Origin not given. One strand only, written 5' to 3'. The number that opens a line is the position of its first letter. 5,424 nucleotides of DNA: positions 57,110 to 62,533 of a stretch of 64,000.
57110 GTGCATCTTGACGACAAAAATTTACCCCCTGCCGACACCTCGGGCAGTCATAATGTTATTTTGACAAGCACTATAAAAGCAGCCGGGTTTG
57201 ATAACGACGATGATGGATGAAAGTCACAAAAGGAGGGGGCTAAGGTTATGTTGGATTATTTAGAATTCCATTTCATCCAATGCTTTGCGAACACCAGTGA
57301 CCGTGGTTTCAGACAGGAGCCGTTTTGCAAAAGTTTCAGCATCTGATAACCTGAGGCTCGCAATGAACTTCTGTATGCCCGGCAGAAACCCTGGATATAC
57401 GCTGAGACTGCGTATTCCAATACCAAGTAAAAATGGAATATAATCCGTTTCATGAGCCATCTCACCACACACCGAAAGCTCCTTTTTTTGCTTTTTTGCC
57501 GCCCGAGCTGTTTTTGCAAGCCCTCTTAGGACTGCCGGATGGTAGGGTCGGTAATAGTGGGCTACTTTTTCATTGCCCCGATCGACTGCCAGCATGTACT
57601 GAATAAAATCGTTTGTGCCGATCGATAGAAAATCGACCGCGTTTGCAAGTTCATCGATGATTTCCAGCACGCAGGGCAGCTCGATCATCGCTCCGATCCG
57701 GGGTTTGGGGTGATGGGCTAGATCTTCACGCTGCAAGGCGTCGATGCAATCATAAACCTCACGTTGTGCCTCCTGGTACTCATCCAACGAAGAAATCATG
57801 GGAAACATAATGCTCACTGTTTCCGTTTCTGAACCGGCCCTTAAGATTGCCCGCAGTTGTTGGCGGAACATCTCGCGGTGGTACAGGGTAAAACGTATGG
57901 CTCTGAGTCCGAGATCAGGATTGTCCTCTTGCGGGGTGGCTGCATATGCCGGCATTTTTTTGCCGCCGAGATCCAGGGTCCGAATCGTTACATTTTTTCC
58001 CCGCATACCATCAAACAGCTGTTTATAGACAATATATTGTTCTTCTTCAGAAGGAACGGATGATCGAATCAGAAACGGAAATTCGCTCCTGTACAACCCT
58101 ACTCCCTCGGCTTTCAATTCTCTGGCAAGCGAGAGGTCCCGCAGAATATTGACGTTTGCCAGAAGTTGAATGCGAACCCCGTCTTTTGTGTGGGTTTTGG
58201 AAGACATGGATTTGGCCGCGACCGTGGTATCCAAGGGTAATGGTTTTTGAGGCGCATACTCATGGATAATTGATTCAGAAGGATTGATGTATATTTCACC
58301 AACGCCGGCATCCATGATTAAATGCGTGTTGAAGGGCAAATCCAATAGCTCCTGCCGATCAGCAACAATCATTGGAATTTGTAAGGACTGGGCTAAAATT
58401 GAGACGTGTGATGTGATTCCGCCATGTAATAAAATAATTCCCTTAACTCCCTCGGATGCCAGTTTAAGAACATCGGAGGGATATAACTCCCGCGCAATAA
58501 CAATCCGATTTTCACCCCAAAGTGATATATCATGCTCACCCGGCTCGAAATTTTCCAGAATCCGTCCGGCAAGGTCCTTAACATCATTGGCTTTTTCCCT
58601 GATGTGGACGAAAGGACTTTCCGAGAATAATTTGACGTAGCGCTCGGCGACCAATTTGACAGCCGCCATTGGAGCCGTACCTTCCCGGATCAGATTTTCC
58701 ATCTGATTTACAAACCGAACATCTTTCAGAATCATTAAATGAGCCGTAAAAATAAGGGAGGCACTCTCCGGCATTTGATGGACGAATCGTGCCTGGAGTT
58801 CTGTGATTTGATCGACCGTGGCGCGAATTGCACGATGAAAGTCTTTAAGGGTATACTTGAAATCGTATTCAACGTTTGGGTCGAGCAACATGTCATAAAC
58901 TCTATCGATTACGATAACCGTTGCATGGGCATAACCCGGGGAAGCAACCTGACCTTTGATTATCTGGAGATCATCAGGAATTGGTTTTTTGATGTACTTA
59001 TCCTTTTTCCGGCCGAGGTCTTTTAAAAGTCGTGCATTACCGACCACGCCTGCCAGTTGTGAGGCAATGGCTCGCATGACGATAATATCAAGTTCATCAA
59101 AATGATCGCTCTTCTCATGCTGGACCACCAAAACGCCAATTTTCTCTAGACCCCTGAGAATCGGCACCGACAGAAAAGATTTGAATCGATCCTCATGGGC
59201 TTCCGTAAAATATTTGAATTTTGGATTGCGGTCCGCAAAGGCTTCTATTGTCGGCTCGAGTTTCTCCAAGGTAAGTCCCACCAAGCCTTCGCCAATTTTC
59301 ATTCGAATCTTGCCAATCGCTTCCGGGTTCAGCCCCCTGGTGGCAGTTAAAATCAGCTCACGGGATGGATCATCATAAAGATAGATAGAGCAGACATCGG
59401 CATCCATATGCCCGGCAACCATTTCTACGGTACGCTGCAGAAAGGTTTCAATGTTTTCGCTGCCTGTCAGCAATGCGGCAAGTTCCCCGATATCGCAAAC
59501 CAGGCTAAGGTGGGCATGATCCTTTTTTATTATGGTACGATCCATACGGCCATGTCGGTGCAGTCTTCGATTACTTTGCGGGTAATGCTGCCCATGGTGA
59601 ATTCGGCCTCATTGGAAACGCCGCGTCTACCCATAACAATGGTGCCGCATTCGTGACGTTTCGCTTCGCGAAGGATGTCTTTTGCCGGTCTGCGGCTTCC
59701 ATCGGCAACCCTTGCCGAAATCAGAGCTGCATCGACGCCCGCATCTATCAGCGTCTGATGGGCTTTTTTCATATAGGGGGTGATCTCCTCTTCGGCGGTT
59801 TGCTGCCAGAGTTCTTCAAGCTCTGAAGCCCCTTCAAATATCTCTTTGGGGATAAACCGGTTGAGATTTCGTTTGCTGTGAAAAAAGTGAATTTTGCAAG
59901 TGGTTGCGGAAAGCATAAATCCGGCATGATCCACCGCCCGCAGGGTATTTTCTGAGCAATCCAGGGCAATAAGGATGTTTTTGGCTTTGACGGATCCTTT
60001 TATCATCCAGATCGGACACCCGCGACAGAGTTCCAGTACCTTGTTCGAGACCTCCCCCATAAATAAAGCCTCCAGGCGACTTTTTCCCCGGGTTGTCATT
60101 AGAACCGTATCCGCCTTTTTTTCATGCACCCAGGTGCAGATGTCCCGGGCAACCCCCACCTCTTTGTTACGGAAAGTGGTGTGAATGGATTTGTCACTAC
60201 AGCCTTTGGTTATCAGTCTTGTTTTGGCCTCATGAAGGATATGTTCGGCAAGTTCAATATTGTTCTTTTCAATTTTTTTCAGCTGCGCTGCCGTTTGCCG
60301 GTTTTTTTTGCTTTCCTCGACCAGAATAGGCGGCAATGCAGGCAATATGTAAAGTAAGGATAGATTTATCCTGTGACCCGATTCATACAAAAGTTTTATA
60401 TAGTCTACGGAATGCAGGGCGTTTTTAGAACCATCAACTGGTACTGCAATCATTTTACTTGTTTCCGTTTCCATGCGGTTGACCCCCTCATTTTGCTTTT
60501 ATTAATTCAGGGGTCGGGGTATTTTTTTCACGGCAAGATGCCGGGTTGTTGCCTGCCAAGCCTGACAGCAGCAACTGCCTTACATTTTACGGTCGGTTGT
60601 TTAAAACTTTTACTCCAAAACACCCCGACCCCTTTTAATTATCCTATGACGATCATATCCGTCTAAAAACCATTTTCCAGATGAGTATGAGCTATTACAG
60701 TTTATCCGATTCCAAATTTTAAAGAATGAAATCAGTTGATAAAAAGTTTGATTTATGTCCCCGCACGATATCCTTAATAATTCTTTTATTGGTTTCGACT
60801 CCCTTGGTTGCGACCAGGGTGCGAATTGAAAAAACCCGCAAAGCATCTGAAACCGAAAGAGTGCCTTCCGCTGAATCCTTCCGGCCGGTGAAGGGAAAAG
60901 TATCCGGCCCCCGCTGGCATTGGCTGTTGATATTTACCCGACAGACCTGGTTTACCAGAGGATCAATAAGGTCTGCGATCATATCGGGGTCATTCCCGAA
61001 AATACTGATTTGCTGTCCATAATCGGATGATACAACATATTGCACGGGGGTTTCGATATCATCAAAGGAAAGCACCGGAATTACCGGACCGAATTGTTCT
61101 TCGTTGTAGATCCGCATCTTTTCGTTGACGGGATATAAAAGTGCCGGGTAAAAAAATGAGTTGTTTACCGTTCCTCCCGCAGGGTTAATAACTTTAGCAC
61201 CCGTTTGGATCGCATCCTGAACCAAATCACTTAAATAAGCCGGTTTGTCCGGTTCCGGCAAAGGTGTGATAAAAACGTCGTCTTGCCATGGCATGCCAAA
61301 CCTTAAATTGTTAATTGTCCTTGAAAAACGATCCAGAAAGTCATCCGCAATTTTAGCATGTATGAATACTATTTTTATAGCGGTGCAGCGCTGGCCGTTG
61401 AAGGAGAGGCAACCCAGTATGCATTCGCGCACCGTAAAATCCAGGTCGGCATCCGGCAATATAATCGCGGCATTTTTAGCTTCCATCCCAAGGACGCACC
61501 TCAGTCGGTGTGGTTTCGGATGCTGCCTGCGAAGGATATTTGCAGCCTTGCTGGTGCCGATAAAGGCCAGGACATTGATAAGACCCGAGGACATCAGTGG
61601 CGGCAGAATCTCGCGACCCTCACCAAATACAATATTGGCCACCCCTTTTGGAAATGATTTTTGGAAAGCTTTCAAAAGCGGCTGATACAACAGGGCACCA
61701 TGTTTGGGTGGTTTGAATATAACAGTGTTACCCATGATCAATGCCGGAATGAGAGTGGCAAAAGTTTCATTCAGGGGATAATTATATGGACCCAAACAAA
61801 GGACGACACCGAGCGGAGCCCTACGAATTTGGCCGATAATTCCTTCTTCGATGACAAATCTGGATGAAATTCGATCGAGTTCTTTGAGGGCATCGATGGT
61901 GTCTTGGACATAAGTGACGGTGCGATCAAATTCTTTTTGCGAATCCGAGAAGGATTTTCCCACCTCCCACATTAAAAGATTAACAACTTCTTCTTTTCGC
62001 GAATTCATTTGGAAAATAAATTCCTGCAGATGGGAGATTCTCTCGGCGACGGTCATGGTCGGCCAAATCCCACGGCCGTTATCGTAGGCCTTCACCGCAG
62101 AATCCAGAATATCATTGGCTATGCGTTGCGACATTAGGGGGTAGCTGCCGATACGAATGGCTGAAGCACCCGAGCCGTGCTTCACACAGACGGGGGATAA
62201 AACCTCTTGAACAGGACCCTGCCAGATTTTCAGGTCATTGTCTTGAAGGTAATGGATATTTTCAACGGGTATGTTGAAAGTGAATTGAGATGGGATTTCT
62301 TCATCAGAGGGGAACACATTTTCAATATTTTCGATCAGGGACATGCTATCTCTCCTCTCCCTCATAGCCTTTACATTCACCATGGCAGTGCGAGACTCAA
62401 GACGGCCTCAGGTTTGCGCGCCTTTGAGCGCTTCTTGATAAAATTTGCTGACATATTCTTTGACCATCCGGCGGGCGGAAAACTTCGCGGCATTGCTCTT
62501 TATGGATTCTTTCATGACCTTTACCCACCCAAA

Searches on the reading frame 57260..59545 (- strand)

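Call 30: search_protein_families(library=pfam, proteins=[window:57260-59545:-], max_evalue=0.00001)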
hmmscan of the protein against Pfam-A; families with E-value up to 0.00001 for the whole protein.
window:57260-59545:- (761 aa): 6 families
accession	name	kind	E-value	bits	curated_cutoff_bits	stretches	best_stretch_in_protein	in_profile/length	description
PF02896.24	PEP-utilizers_C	-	8.3e-91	304.6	22.8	1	445-731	6-291/293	PEP-utilising enzyme, PEP-binding domain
PF05524.18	PEP-utilisers_N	-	1.4e-16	61.1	24.4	1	197-310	1-113/121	PEP-utilising enzyme, N-terminal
PF13185.12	GAF_2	-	5.1e-14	53.1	28.6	1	30-165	2-132/136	GAF domain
PF01590.32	GAF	-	2.1e-13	51.4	22.4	1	31-166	1-131/133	GAF domain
PF00391.29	PEP-utilizers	-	7.6e-13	48.3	23.1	1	345-413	3-69/72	PEP-utilising enzyme, mobile domain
PF13492.12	GAF_3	-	1.6e-09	38.7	27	1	32-168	2-127/129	GAF domain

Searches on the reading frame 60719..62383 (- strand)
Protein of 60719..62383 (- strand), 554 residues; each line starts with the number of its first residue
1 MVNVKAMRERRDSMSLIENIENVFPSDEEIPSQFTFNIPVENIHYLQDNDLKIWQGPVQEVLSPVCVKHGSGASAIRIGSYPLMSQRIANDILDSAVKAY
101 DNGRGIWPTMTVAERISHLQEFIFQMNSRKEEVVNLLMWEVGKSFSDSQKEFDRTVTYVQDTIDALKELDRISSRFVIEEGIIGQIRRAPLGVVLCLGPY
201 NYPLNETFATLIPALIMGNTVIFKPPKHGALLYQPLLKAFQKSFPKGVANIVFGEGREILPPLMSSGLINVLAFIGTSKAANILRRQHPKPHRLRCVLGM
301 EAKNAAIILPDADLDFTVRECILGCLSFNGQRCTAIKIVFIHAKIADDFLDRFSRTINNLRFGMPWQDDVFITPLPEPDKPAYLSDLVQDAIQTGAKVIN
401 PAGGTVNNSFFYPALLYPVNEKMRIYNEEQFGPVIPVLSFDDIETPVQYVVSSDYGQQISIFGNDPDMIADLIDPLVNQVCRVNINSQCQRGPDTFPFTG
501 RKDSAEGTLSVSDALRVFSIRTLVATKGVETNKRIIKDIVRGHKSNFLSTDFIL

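Call 30: search_protein_families(library=pfam, proteins=[window:60719-62383:-], max_evalue=0.00001)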
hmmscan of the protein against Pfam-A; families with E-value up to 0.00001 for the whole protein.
window:60719-62383:- (554 aa): 1 family
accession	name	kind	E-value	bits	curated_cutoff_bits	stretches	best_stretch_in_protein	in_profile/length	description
PF00171.27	Aldedh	-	4.1e-89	299.7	23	1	77-518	19-455/461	Aldehyde dehydrogenase family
